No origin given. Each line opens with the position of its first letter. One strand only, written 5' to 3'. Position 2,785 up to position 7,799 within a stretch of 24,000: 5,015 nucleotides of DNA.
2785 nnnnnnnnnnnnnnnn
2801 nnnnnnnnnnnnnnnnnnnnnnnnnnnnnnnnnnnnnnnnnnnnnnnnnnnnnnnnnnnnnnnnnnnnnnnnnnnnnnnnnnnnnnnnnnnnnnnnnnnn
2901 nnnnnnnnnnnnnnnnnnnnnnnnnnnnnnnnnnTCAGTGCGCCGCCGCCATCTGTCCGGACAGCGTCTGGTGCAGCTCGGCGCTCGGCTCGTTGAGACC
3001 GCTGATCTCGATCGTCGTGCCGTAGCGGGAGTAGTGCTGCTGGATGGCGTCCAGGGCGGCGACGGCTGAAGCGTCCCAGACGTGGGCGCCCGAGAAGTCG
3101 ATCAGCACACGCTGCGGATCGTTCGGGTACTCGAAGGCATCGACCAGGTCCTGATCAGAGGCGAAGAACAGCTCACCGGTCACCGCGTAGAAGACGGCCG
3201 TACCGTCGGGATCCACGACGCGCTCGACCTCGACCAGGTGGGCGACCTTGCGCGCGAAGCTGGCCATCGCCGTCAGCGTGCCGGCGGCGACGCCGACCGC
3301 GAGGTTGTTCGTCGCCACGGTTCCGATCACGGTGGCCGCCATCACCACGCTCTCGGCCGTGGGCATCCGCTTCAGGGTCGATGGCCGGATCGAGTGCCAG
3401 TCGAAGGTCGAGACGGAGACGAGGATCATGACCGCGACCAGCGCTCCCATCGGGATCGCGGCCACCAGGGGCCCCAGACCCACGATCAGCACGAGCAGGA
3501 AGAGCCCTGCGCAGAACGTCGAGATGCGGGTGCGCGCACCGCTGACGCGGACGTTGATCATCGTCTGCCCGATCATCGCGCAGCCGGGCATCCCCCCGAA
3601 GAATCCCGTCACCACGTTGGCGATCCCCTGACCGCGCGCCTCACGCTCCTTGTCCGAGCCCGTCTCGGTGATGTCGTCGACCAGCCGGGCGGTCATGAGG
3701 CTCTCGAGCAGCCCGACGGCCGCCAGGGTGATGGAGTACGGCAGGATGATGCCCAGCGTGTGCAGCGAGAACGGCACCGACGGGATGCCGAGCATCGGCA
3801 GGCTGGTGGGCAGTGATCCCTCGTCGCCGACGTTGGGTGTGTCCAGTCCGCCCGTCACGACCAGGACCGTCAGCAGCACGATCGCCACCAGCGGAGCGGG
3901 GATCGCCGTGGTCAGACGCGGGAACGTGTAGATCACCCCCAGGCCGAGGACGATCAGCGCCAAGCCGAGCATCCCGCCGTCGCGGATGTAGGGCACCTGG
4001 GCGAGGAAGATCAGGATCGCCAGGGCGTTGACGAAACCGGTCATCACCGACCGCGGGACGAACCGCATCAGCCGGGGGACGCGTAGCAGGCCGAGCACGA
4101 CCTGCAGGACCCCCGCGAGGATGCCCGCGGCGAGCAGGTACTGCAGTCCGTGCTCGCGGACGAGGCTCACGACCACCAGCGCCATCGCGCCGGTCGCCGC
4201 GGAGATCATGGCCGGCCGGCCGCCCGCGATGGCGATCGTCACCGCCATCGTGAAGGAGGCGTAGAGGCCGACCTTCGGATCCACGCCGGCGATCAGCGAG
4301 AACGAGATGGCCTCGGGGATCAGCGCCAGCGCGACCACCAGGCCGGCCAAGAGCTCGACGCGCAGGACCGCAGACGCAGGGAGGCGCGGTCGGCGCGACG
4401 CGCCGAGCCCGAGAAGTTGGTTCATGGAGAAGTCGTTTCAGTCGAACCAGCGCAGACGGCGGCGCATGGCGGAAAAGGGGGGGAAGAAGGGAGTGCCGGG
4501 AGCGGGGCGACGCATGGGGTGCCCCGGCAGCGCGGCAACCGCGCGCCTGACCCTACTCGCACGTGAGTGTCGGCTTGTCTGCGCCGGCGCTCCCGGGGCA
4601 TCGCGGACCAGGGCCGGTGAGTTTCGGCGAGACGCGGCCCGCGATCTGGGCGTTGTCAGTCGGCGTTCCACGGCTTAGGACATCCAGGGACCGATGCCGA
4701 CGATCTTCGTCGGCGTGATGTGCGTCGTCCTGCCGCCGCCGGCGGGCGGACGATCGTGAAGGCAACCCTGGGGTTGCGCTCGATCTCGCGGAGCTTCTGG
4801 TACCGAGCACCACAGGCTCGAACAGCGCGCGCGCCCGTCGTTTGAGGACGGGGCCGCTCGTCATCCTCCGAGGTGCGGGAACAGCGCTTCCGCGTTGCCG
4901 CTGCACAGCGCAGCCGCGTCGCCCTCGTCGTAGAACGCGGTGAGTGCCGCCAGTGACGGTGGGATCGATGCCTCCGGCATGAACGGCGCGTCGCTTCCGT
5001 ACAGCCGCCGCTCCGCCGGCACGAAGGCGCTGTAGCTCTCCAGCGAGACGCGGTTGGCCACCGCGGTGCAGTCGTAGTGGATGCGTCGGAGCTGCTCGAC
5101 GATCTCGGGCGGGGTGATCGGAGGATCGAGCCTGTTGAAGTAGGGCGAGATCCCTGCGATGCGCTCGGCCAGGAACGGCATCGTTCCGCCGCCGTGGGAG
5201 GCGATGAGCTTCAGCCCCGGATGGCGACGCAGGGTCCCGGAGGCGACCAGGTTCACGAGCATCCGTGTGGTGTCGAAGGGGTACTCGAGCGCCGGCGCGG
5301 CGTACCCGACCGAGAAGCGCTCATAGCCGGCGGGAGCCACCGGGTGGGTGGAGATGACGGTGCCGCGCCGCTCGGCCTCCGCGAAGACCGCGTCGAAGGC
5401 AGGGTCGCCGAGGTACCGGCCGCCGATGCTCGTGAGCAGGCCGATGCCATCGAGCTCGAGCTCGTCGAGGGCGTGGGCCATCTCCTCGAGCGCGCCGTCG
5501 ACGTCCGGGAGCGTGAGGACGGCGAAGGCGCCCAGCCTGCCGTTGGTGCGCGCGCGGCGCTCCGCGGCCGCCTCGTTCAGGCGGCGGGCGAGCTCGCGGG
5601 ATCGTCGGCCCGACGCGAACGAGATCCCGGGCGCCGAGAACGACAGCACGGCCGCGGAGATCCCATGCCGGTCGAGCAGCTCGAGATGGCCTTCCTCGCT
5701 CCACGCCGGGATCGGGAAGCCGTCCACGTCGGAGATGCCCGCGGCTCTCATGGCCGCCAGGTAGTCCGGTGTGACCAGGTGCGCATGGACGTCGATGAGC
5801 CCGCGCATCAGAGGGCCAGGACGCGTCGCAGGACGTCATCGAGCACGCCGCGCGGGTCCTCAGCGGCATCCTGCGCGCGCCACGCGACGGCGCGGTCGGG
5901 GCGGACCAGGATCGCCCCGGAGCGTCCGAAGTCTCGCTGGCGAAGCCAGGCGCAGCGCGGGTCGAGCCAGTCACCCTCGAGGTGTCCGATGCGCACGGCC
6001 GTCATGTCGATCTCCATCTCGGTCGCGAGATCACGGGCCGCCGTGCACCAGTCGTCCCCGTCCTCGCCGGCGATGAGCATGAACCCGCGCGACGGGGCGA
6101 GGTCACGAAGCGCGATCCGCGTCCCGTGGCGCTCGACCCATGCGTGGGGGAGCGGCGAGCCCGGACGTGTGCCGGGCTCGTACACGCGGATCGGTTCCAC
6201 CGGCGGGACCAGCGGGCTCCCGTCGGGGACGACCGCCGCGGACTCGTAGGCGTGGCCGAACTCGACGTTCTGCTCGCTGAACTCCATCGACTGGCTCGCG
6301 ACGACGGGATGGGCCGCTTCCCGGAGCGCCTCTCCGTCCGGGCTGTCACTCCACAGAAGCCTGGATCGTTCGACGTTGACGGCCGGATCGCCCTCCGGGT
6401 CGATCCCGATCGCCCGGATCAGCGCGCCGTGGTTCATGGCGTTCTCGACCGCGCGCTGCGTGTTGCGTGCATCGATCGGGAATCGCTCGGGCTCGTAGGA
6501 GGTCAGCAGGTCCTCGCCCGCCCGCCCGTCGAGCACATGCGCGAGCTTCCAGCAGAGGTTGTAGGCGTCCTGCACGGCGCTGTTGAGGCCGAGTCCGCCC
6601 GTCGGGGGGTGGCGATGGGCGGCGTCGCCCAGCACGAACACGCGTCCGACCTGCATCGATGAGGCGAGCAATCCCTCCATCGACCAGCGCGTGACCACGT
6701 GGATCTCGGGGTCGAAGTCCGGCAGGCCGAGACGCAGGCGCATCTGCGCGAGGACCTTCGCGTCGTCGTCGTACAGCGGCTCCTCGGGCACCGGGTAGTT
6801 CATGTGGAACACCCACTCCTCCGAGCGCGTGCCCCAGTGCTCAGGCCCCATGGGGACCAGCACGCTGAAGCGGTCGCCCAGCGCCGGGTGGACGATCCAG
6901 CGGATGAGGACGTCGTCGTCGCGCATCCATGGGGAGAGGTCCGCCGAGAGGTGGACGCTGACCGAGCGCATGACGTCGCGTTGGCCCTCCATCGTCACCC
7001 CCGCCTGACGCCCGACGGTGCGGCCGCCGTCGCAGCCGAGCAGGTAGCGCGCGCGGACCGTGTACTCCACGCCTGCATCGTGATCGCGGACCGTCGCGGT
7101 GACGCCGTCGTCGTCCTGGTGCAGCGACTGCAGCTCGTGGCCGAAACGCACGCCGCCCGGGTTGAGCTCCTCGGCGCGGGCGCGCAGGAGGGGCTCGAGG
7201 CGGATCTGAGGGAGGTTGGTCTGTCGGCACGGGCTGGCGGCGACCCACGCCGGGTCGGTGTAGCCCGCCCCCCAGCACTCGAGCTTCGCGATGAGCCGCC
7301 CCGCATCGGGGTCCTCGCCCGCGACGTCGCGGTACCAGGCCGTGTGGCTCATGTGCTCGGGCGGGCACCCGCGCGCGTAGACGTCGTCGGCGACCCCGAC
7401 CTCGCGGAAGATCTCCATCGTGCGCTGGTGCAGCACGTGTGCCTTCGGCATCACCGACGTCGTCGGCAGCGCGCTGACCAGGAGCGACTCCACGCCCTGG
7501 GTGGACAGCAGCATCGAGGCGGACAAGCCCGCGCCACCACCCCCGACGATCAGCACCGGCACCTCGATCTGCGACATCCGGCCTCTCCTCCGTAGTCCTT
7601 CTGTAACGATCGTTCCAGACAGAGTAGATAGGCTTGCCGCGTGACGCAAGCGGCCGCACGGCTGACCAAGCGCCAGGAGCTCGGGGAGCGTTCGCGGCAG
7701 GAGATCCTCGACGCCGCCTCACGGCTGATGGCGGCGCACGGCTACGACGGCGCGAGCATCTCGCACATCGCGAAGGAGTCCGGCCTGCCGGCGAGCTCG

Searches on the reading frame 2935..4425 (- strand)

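Call 36: search_protein_families(library=pfam, proteins=[window:2935-4425:-], max_evalue=0.01)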
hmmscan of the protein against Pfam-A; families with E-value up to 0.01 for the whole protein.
window:2935-4425:- (496 aa): 4 families
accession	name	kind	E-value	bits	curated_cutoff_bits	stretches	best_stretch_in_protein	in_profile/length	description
PF00916.26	Sulfate_transp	-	1e-50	173.1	23.2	2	169-365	187-380/380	Sulfate permease family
PF16983.11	MFS_MOT1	-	1.1e-07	32.6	30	1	265-338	35-109/111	Molybdate transporter of MFS superfamily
PF01740.26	STAS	-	8.4e-07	29.2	22.6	1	409-484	9-87/106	STAS domain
PF13466.11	STAS_2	-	0.0052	17.4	29.2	0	415-478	3-67/80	STAS domain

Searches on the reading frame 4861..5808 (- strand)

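Call 36: search_protein_families(library=pfam, proteins=[window:4861-5808:-], max_evalue=0.01)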
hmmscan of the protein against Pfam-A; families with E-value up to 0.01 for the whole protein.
window:4861-5808:- (315 aa): 1 family
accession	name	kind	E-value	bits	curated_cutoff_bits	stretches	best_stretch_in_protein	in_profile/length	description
PF04909.20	Amidohydro_2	-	1.1e-28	101.3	26.4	1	5-311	1-288/289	Amidohydrolase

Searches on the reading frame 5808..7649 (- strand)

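Call 36: search_protein_families(library=pfam, proteins=[window:5808-7649:-], max_evalue=0.01)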
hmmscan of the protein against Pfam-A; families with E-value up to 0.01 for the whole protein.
window:5808-7649:- (613 aa): 3 families
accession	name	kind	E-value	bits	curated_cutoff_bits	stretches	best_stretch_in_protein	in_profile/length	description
PF01494.25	FAD_binding_3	-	6e-97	325.4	22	1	29-399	1-348/349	FAD binding domain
PF21274.3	Rng_hyd_C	-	2e-14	54.2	27.5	1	494-611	2-104/107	Aromatic-ring hydroxylase, C-terminal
PF00890.30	FAD_binding_2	-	0.0018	18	20.4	1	32-64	2-34/414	FAD binding domain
